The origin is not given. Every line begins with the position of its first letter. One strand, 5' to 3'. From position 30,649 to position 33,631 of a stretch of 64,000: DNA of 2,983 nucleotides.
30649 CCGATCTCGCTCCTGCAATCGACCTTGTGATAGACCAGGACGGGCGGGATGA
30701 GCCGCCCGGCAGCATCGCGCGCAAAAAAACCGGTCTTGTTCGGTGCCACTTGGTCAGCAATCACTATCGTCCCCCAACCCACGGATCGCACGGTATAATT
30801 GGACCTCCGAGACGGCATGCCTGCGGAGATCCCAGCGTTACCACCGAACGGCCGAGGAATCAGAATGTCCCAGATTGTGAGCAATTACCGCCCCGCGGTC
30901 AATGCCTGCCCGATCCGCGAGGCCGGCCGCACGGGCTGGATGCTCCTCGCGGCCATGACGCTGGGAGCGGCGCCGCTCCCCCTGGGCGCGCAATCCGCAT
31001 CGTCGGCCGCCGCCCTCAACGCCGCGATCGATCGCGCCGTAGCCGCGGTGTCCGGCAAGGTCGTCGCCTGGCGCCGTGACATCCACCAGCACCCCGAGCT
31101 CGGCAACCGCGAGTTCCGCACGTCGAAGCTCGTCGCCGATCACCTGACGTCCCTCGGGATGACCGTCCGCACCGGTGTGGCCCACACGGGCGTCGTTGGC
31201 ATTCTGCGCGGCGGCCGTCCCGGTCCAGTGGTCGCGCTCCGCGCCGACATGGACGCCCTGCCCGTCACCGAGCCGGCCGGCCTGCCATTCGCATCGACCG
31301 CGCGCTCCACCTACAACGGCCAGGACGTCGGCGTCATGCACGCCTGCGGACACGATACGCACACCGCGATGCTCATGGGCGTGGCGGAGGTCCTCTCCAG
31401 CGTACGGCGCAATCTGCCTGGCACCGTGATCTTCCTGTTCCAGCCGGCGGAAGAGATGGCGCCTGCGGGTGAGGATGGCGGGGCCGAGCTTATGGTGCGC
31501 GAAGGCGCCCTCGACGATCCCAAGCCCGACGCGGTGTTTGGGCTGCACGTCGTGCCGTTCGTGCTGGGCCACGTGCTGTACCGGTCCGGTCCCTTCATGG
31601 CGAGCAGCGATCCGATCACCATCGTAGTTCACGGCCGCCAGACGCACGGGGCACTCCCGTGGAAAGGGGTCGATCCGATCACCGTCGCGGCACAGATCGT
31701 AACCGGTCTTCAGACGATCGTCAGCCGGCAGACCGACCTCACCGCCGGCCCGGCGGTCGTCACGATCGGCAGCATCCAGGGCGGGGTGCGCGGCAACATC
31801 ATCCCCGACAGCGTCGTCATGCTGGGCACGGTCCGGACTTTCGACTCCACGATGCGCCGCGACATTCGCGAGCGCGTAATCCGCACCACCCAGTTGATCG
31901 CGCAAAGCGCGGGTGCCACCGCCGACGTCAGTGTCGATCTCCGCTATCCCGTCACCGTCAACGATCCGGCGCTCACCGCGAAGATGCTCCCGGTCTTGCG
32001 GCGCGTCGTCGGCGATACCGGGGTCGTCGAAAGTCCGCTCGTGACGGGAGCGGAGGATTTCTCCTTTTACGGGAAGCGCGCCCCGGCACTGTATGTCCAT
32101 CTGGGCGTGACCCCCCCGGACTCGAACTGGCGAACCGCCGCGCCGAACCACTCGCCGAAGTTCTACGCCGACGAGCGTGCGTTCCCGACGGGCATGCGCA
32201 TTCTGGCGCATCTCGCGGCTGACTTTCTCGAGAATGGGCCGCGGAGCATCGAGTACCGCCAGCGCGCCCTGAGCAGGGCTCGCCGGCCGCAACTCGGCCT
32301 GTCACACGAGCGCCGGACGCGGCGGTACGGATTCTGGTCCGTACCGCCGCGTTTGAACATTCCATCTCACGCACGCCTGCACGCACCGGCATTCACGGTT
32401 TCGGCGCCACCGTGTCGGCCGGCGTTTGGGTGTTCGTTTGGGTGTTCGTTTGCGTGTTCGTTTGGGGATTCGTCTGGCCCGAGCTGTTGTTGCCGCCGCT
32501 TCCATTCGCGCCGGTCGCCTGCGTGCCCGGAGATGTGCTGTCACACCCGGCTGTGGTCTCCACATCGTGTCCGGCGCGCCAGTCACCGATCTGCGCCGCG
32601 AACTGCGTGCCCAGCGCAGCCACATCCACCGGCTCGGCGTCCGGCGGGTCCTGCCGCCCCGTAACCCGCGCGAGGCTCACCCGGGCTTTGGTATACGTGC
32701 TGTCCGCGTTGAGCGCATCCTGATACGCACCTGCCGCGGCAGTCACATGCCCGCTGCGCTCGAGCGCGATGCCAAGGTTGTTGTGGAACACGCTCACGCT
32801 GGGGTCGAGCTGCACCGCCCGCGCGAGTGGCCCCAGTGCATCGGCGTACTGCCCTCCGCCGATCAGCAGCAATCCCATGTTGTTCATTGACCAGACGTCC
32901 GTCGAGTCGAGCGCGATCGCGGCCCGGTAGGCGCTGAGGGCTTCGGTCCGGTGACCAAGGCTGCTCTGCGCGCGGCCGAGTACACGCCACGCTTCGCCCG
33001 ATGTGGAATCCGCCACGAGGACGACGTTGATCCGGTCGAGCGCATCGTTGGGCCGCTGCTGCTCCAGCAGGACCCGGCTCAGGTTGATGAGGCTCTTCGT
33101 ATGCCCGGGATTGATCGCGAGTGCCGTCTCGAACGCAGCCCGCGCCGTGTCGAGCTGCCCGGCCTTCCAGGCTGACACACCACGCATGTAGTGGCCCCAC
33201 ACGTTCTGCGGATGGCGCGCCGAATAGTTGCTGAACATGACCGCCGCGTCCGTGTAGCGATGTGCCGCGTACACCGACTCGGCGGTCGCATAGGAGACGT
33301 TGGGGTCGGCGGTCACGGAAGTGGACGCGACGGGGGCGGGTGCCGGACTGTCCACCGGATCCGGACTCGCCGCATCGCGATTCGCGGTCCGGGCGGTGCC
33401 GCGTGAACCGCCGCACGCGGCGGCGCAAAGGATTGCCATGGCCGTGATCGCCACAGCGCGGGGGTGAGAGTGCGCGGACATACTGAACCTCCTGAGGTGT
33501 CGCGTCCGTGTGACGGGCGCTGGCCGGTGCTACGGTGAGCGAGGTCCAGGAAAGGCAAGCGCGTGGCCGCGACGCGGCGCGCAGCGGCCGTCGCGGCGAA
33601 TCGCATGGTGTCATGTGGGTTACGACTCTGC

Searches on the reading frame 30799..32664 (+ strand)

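Call 9: search_protein_families(library=pfam, proteins=[window:30799-32664:+], max_evalue=0.0001)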
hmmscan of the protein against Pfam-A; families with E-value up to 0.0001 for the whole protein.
window:30799-32664:+ (621 aa): 2 families
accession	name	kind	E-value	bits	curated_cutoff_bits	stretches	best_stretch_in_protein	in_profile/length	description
PF01546.33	Peptidase_M20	-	3.2e-40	138.7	24.6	1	146-474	1-205/206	Peptidase family M20/M25/M40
PF07687.19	M20_dimer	-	1.5e-10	41.4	21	1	274-359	10-94/107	Peptidase dimerisation domain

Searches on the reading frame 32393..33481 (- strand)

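Call 10: search_protein_families(library=pfam, proteins=[window:32393-33481:-], max_evalue=0.0001)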
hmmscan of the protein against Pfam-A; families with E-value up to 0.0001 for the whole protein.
window:32393-33481:- (362 aa): 18 families
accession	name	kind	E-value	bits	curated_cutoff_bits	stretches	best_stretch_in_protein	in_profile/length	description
PF07719.23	TPR_2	-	1.2e-23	81.6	27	1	96-127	3-34/34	Tetratricopeptide repeat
PF13431.12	TPR_17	-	8.1e-21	72.9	24.4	0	184-216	1-33/34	Tetratricopeptide repeat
PF13432.12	TPR_16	-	2.1e-20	73.2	32.7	2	64-126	1-63/65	Tetratricopeptide repeat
PF14559.12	TPR_19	-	1.5e-17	64.1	25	1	104-168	1-65/68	Tetratricopeptide repeat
PF00515.34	TPR_1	-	1e-15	57.2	27.8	0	96-126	3-33/34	Tetratricopeptide repeat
PF13428.12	TPR_14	-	9.8e-14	51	23.5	0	96-135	3-42/44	Tetratricopeptide repeat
PF13414.12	TPR_11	-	3.1e-13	49.6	26.8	0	175-205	7-37/42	TPR repeat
PF13424.12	TPR_12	-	6.2e-13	49.2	30.1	0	100-150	9-67/77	Tetratricopeptide repeat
PF13181.12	TPR_8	-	2.6e-10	40.1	25.7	0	97-126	4-33/34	Tetratricopeptide repeat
PF23914.1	TPR_CcmH_CycH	-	3.8e-09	37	42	0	89-146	45-102/158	Cytochrome c-type biogenesis protein H TPR domain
PF13374.12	TPR_10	-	4.1e-07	30.2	27.5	0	197-224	3-30/42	Tetratricopeptide repeat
PF13176.12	TPR_7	-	5.1e-07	29.7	27.9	0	164-195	1-34/36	Tetratricopeptide repeat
PF07721.20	TPR_4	-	1e-06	29.2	27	0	95-118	2-25/26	Tetratricopeptide repeat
PF13174.12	TPR_6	-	1.2e-06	29.2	26.3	0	98-125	4-31/33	Tetratricopeptide repeat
PF03704.23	BTAD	-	1.3e-06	29.3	22.1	0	206-256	72-122/146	Bacterial transcriptional activator domain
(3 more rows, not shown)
